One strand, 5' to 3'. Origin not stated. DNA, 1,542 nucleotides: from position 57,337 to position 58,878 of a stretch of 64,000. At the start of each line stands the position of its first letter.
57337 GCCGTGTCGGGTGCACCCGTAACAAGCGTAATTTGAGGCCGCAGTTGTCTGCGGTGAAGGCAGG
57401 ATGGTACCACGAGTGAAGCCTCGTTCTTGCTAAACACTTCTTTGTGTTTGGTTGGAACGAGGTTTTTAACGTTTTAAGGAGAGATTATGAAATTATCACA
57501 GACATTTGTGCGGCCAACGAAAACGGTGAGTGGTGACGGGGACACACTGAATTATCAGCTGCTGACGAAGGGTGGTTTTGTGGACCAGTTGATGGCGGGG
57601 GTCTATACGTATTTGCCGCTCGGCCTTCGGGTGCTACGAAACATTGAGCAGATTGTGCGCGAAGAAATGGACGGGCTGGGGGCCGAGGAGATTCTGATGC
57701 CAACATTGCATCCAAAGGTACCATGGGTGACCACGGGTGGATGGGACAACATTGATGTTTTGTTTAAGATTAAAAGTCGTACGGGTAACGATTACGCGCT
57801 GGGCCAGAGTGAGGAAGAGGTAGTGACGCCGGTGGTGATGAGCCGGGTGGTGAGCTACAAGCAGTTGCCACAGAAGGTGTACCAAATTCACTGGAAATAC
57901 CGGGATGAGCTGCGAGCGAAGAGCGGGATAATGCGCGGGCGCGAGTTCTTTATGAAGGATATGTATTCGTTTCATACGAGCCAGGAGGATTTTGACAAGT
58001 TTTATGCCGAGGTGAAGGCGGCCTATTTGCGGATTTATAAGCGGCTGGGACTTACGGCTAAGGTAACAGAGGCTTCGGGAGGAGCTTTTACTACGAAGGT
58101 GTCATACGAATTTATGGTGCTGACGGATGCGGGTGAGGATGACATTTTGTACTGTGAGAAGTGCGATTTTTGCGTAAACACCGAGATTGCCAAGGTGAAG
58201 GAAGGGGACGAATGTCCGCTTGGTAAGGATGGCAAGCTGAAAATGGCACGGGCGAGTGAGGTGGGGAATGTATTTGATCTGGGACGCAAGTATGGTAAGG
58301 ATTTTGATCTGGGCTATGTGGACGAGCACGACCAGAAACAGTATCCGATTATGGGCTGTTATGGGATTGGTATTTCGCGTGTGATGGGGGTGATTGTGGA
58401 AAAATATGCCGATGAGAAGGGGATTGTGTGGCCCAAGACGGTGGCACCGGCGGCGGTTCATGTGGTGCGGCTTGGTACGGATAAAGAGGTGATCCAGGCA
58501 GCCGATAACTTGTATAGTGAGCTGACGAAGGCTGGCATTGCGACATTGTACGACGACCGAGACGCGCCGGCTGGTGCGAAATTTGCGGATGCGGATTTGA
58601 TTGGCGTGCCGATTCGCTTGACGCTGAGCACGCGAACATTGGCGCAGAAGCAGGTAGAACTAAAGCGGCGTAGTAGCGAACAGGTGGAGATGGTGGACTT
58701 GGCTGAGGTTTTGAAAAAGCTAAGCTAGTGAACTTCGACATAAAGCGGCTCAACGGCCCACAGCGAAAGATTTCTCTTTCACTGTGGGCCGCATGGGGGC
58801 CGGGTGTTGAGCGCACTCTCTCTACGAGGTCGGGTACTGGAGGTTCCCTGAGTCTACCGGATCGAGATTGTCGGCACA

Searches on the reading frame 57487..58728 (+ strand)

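Call 22: search_protein_families(library=pfam, proteins=[window:57487-58728:+], max_evalue=0.01)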
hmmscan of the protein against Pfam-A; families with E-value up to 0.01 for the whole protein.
window:57487-58728:+ (413 aa): 2 families
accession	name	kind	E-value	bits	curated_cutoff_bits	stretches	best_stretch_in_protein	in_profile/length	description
PF00587.30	tRNA-synt_2b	-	3.4e-30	105.8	29.3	1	93-307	1-179/179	tRNA synthetase class II core domain (G, H, P, S and T)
PF03129.25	HGTP_anticodon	-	3.1e-18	66.2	21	1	324-412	2-91/94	Anticodon binding domain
